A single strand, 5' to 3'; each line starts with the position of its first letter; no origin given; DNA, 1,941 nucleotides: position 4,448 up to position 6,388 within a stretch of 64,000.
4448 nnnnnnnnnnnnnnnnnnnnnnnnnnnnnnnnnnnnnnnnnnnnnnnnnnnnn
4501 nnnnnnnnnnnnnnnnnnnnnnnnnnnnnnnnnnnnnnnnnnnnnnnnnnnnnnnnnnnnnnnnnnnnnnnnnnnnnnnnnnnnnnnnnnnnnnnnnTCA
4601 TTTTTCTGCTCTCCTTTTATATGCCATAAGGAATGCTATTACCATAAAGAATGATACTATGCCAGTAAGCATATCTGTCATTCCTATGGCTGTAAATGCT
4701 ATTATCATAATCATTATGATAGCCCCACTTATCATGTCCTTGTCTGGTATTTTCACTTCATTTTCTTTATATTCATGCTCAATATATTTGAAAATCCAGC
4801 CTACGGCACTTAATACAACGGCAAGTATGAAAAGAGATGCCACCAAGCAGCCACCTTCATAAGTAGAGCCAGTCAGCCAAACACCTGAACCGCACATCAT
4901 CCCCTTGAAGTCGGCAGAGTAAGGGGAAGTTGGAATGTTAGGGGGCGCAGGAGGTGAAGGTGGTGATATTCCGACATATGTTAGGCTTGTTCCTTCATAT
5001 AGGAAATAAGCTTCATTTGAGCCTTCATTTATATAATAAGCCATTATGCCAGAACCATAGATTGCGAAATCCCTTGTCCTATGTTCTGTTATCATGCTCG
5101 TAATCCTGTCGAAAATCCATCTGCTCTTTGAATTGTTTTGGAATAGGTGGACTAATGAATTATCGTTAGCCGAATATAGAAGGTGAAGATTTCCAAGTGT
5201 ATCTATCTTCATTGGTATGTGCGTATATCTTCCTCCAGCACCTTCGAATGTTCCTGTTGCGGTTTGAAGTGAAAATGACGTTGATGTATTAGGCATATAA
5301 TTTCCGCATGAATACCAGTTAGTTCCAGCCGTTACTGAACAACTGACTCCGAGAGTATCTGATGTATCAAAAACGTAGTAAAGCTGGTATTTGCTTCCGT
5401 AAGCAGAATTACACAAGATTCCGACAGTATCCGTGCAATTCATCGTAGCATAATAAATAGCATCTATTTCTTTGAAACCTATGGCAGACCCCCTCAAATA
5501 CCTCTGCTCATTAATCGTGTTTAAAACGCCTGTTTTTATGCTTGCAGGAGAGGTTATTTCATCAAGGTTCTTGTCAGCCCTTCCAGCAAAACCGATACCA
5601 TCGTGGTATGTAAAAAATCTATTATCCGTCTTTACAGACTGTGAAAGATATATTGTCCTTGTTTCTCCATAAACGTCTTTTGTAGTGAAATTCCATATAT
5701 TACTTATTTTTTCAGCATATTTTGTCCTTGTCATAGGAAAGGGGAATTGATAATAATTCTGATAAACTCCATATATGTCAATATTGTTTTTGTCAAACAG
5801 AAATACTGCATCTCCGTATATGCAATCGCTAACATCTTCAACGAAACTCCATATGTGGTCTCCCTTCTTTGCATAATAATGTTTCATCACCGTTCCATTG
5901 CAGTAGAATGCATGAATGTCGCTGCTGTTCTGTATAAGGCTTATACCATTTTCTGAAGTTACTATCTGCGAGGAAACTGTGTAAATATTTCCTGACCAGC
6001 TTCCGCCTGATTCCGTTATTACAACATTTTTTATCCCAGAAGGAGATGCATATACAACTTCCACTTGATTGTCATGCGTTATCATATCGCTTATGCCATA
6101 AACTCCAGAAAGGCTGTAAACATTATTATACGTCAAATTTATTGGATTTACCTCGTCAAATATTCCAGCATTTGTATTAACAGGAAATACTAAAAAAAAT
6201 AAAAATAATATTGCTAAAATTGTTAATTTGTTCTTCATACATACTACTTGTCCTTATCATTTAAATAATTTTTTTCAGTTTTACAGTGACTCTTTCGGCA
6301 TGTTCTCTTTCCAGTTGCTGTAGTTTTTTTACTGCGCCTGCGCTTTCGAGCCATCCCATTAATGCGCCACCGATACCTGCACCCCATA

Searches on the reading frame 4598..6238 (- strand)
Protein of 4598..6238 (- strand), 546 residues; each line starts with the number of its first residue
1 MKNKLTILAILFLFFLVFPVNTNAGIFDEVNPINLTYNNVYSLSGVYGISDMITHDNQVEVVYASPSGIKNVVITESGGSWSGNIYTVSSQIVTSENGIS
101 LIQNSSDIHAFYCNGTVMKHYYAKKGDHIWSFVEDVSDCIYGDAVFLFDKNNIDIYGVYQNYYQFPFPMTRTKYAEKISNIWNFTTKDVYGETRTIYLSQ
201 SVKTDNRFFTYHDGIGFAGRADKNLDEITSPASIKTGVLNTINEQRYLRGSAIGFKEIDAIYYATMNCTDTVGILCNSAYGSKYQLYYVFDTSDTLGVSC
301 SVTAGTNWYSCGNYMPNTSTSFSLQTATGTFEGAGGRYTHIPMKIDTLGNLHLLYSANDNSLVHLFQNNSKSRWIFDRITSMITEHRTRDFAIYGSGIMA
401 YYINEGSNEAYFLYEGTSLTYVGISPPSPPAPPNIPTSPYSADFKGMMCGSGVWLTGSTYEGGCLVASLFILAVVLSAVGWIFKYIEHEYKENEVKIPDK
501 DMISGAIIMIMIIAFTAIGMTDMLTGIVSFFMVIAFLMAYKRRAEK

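Call 10: search_protein_families(library=pfam, proteins=[window:4598-6238:-], max_evalue=0.01)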
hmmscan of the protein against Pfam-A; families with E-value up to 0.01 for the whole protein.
window:4598-6238:- (546 aa): 0 families

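Call 11: search_protein_families(library=phrogs, proteins=[window:4598-6238:-], max_evalue=0.001)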
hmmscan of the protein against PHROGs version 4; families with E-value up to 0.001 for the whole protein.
window:4598-6238:- (546 aa): 0 families

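Call 65: search_dna_similar(query=window:4601-6238:-, collection=phages, mode=protein, max_evalue=0.001, max_rows=10)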
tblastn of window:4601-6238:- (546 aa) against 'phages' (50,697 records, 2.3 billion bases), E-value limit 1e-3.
No match.

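Call 67: search_solved_structures(query=window:4601-6238:-, max_evalue=1)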
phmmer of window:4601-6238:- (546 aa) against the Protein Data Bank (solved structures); distinct sequences matched with E-value up to 1: 0.

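Call 84: find_homologous_proteins(query=window:4601-6238:-, max_evalue=0.001)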
Query window:4601-6238:- (546 aa): 12 proteins with E <= 0.001 among 7557 candidates.
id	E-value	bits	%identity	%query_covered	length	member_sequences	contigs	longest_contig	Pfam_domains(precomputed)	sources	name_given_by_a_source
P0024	0.0e+0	1163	92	100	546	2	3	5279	-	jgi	jgi:hypothetical protein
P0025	3.4e-296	1001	80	97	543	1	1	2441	-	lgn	-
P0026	2.8e-180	619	54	96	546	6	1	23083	-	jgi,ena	jgi:hypothetical protein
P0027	7.0e-177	607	53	96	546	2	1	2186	-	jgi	-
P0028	4.3e-176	605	53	96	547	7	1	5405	-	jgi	jgi:hypothetical protein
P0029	7.8e-155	535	49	100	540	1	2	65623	-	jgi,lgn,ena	-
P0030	4.2e-111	390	42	96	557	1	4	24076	-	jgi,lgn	jgi:hypothetical protein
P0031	2.0e-108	382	41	100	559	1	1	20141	-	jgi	jgi:hypothetical protein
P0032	1.0e-106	376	40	96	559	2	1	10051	-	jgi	jgi:hypothetical protein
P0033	9.7e-105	369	39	100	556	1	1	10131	-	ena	-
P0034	2.1e-103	365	40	96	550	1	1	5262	-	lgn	-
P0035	3.2e-35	140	30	89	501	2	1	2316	-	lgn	-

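Call 99: find_encoding_contigs(protein=P0029, flank=10000, max_places=4)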
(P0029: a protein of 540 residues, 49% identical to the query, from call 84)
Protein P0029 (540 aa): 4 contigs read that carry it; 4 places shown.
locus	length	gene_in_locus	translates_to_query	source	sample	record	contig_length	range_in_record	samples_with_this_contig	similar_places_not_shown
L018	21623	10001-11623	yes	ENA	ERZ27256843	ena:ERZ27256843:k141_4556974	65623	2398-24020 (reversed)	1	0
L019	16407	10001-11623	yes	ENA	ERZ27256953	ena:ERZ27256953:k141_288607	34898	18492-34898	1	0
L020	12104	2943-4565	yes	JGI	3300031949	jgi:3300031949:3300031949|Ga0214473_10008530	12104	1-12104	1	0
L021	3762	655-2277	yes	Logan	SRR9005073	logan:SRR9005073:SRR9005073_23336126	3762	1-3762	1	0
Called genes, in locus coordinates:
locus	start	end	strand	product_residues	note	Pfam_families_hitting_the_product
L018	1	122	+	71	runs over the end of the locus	-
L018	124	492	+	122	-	-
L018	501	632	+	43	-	-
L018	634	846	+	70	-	-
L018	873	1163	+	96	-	-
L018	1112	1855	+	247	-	-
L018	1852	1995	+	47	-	-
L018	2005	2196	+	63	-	-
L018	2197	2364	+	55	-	-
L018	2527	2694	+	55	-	-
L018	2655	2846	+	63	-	-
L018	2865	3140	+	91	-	-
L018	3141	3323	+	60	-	-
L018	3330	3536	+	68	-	-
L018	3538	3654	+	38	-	-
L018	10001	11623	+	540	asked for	-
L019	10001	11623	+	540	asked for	-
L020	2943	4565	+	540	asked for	-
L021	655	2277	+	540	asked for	-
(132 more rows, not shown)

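Call 103: predict_structure(alignment_id=A7)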
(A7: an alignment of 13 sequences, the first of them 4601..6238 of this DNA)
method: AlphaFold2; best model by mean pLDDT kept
length: 546 residues; sequences in the alignment: 13
mean_pLDDT: 58.8   pTM: 0.57
mean pLDDT of the five models: 58.8, 57.7, 53.2, 47.0, 44.5
residues with pLDDT >= 90: 31; 70-90: 124; 50-70: 198; < 50: 193
segments of 3 or more residues with pLDDT < 50: 1-29, 201-205, 216-222, 239-262, 264-339, 422-443, 452-459, 494-501, 540-546
pLDDT, mean of each block of 10 residues (from residue 1): 44 38 37 76 86 85 88 88 92 71 80 83 90 84 58 59 62 72 72 54 51 49 57 54 40 44 44 33 43 38 36 30 29 35 68 62 69 62 61 83 78 78 37 34 50 48 62 65 58 48 56 56 53 55 40
secondary structure, 60 per line:
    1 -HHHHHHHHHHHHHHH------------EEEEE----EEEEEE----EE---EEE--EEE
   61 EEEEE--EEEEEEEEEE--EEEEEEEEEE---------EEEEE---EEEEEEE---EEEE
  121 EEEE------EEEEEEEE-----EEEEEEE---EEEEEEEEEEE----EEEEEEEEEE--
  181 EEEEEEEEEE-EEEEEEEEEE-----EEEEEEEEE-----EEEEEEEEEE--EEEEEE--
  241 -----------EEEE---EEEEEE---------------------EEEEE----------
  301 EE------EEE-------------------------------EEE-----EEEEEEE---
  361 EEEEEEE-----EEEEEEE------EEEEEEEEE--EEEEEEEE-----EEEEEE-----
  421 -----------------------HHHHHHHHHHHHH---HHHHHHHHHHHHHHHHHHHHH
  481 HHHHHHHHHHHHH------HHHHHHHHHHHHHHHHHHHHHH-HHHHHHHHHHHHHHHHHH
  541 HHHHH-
elements in order: H2-16 E29-33 E38-43 E53-55 E58-65 E68-77 E80-89 E99-103 E107-113 E117-124 E131-138 E144-150 E154-164 E169-178 E181-190 E192-201 E207-215 E221-230 E233-238 E252-255 E259-264 E286-290 E309-311 E343-345 E351-357 E361-367 E373-379 E386-394 E397-404 E410-415 H444-456 H460-493 H500-521 H523-545

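Call 105: fold_search(model_id=the predicted structure, library=viral)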
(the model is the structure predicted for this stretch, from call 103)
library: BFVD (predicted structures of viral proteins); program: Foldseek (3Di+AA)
matches with E <= 10: 812; with E <= 0.001: 77
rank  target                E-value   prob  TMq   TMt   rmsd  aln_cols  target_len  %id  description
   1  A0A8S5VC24            4.9e-09  1.00  0.42  0.44  13.3       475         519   12  Short tail fiber protein [Siphoviridae sp. ctKsH2]
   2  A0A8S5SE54            4.4e-08  1.00  0.43  0.52   8.0       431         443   10  Uncharacterized protein [Caudovirales sp. ctrNG92]
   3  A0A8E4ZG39            1.1e-07  1.00  0.39  0.50   9.5       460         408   10  Uncharacterized protein [Winogradskyella phage Peternella_1]
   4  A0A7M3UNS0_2          1.4e-06  1.00  0.42  0.21   7.2       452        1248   12  LamG-like jellyroll fold domain-containing protein [Pyramimonas orientalis virus]
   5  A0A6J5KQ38            2.2e-06  1.00  0.33  0.30   9.9       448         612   11  Uncharacterized protein [uncultured Caudovirales phage]
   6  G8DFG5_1              4.0e-06  1.00  0.38  0.22  12.6       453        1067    9  (no name in the UniProt tables at hand)
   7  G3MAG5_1              4.6e-06  1.00  0.40  0.30   8.4       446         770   12  Gp424 [Bacillus phage G]
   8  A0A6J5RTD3            4.6e-06  1.00  0.37  0.37   9.1       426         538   10  Uncharacterized protein [uncultured Caudovirales phage]
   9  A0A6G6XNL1            4.9e-06  1.00  0.42  0.29   7.6       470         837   10  (no name in the UniProt tables at hand)
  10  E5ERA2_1              5.1e-06  1.00  0.37  0.22   8.8       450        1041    8  (no name in the UniProt tables at hand)
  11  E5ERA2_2              6.0e-06  1.00  0.42  0.24   8.0       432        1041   12  (no name in the UniProt tables at hand)
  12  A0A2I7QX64            6.0e-06  1.00  0.38  0.48   8.5       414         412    9  (no name in the UniProt tables at hand)
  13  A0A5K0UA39            6.0e-06  1.00  0.40  0.49  10.5       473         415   10  Receptor-like cell wall protein [Yasminevirus sp. GU-2018]
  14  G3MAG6                6.6e-06  1.00  0.40  0.20   8.9       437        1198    9  Gp425 [Bacillus phage G]
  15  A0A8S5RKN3            8.6e-06  1.00  0.33  0.31   8.3       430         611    8  Uncharacterized protein [virus sp. ct6GG30]
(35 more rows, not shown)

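Call 107: find_related_loci(query=A7, collection=viral_contigs, flank=10000)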
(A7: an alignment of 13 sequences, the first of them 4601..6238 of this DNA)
Query A7 (546 aa) in viral_contigs; peptide patterns used: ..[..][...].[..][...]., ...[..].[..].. (x = any residue, [..] = any of these).
64 stretches matched a pattern, but none encodes a relative of the query by tblastn (E <= 1e-3).
